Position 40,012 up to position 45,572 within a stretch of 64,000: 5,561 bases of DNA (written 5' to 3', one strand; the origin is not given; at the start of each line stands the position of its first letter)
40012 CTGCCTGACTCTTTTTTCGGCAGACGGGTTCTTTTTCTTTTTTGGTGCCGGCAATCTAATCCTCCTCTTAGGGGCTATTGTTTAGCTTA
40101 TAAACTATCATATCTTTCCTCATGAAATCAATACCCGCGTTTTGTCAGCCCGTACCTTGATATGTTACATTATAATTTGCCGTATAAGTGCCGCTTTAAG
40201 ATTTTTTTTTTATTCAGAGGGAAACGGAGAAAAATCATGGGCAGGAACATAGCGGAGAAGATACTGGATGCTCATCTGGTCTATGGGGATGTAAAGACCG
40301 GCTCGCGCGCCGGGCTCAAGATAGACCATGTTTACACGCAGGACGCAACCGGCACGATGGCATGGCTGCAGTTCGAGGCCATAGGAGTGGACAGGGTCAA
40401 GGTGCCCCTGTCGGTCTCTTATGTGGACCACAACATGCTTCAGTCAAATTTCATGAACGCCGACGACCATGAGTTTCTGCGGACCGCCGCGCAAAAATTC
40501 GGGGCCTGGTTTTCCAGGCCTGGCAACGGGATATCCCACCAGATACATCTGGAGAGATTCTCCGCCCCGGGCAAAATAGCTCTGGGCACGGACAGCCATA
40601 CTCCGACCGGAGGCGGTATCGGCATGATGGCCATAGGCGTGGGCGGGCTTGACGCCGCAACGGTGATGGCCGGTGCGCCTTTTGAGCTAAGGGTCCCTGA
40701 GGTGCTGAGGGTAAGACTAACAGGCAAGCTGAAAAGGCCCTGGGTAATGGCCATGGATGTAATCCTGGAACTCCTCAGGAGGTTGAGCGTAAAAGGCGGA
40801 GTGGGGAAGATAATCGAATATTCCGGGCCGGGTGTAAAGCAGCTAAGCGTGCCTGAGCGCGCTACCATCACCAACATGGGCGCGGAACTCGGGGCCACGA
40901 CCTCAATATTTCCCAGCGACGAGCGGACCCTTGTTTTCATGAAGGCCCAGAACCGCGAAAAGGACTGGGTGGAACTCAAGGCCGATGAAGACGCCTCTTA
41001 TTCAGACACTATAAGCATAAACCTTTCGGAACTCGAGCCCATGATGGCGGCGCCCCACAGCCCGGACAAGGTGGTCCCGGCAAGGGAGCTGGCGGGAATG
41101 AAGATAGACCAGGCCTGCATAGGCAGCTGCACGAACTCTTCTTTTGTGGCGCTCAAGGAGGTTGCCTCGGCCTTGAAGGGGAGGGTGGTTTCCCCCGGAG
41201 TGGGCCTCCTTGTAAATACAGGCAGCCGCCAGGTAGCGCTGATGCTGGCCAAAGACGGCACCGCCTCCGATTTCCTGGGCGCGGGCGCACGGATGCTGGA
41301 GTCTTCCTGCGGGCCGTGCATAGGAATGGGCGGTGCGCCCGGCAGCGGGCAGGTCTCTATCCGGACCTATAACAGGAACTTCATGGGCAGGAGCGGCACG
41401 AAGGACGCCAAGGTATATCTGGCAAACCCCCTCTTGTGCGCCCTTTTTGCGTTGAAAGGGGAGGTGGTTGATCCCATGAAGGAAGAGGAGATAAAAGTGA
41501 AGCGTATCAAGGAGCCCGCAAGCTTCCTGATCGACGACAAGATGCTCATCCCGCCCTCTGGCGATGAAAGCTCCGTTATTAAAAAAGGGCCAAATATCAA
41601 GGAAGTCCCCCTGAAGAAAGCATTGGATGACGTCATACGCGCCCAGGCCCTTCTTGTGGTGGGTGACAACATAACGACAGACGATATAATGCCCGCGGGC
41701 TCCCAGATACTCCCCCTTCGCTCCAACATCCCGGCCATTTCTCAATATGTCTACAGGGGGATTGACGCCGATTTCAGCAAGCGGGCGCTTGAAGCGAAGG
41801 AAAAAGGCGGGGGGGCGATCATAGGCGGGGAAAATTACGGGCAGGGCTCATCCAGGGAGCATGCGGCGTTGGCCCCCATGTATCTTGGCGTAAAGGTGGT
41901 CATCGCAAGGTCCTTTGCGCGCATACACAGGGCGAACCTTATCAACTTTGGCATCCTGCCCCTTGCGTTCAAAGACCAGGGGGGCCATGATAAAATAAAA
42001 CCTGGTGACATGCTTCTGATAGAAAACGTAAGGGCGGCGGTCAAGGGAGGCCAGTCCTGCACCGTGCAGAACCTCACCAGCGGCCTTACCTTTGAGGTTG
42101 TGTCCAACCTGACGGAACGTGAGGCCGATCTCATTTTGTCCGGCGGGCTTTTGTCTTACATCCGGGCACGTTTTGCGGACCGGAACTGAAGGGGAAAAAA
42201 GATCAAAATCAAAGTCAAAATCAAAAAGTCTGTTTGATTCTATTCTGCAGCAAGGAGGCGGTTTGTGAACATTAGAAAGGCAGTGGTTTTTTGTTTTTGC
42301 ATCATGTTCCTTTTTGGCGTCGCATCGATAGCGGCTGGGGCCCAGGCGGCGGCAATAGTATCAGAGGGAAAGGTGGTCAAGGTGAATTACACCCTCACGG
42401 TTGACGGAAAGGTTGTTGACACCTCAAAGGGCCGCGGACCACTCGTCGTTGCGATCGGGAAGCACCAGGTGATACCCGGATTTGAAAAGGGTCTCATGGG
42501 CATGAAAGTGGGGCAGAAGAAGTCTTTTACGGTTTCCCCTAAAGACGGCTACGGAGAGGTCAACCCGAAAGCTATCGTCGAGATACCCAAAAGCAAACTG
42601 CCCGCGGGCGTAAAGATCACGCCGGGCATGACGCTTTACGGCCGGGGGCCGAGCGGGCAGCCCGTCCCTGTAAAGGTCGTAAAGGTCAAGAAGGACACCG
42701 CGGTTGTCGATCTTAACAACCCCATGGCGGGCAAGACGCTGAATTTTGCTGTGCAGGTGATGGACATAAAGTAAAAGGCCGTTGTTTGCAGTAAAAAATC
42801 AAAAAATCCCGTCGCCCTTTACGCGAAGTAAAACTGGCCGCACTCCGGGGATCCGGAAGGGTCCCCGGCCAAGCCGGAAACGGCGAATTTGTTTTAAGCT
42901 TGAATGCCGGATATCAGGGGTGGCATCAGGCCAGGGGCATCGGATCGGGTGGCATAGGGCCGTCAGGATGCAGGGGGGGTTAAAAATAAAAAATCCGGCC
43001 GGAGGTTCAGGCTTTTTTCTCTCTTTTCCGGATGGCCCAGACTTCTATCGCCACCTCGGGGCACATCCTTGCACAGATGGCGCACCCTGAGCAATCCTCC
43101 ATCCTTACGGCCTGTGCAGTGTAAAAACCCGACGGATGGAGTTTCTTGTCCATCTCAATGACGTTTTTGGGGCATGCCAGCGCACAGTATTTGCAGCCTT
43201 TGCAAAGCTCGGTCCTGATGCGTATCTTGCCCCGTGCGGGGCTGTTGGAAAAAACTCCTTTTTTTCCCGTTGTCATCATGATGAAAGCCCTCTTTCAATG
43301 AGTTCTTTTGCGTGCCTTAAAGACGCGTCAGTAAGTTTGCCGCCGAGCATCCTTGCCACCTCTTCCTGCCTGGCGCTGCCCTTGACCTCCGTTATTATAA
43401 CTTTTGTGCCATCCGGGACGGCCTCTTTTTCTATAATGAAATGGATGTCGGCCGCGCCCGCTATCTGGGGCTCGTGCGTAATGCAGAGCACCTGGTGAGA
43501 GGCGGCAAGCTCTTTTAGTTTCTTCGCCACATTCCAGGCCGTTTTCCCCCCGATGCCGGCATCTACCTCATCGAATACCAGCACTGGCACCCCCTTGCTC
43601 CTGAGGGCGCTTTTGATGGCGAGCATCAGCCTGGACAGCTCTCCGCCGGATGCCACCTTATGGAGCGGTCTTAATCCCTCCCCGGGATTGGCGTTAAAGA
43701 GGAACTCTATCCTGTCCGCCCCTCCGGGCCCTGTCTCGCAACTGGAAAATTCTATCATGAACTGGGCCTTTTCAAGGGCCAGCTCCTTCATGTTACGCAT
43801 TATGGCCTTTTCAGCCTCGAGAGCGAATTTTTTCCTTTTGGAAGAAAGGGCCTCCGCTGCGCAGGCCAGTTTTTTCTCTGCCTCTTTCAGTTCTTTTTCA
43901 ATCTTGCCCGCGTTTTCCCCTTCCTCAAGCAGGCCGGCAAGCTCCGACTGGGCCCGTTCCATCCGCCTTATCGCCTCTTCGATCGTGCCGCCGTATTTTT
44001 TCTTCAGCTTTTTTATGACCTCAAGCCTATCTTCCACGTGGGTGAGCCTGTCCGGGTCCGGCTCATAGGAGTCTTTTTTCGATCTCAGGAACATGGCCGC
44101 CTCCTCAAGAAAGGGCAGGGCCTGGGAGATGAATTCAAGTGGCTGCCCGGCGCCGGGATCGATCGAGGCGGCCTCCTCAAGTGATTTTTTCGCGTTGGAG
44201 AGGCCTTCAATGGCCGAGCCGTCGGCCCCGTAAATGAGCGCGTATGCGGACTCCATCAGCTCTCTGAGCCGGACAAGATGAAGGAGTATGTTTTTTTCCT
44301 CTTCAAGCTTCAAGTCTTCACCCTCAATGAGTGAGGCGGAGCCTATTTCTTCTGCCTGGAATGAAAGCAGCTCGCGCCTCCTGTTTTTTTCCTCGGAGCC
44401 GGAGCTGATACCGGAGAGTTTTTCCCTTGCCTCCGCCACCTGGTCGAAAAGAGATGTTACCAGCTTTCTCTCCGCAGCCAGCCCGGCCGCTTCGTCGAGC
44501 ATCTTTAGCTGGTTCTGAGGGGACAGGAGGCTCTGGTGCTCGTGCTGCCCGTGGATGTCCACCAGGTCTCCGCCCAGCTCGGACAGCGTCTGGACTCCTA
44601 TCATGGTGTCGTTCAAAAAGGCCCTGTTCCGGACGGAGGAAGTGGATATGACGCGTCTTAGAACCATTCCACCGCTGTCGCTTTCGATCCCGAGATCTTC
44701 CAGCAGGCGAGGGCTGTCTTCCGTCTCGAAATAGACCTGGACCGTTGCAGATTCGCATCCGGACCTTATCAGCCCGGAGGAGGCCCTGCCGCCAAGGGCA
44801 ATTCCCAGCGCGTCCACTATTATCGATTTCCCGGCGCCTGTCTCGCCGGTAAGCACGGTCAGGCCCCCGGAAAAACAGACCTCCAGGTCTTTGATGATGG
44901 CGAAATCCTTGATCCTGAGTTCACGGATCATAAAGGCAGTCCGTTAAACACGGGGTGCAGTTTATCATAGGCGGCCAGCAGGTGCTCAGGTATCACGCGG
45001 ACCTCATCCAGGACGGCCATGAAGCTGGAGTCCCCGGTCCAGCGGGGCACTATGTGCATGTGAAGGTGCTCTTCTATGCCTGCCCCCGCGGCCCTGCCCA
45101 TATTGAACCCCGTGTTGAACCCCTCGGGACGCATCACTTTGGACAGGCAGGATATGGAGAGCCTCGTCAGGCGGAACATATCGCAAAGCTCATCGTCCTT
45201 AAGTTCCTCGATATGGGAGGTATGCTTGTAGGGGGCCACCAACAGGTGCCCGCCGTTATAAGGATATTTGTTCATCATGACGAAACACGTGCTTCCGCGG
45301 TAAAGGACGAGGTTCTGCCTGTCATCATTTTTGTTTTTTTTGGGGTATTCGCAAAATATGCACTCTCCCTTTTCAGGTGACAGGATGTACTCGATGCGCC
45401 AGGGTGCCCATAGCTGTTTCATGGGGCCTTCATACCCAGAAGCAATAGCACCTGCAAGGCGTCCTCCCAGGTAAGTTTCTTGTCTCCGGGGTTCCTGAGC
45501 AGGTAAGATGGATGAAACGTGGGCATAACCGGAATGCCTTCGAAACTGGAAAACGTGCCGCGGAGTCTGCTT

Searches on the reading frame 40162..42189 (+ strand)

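Call 32: search_protein_families(library=pfam, max_evalue=0.000001, proteins=[window:40162-42189:+])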
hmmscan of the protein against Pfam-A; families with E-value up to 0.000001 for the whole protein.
window:40162-42189:+ (675 aa): 2 families
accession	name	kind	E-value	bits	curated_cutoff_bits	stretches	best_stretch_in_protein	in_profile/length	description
PF00330.25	Aconitase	-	1.9e-108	363.9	28.7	2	32-309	1-305/463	Aconitase family (aconitate hydratase)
PF00694.25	Aconitase_C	-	2.1e-23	83.6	22.8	1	549-605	74-130/131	Aconitase C-terminal domain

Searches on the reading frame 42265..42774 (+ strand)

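Call 32: search_protein_families(library=pfam, max_evalue=0.000001, proteins=[window:42265-42774:+])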
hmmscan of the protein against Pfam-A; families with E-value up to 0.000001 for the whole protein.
window:42265-42774:+ (169 aa): 1 family
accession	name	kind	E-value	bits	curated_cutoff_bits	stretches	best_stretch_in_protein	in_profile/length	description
PF00254.34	FKBP_C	-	6.2e-19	68.5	21.1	1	32-108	5-82/94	FKBP-type peptidyl-prolyl cis-trans isomerase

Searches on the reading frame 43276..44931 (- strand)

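Call 32: search_protein_families(library=pfam, max_evalue=0.000001, proteins=[window:43276-44931:-])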
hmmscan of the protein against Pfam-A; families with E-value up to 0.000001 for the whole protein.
window:43276-44931:- (551 aa): 2 families
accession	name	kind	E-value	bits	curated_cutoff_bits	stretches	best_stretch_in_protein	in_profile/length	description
PF13476.12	AAA_23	-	2.4e-16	61.4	27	1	4-207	1-177/201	AAA domain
PF02463.25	SMC_N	-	2.4e-16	60.3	40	1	1-496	1-207/220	RecF/RecN/SMC N terminal domain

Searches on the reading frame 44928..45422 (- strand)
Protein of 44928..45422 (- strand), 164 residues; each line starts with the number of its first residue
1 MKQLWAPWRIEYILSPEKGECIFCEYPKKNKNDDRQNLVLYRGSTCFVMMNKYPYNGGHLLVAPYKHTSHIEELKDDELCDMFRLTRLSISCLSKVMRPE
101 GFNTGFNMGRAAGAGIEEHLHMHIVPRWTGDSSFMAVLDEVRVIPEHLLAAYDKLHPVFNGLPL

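Call 32: search_protein_families(library=pfam, max_evalue=0.000001, proteins=[window:44928-45422:-])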
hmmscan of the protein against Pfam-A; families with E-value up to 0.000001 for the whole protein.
window:44928-45422:- (164 aa): 1 family
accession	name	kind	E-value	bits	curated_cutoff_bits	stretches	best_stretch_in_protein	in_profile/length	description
PF01230.28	HIT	-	3.6e-14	53.6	21.5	1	37-127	6-95/98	HIT domain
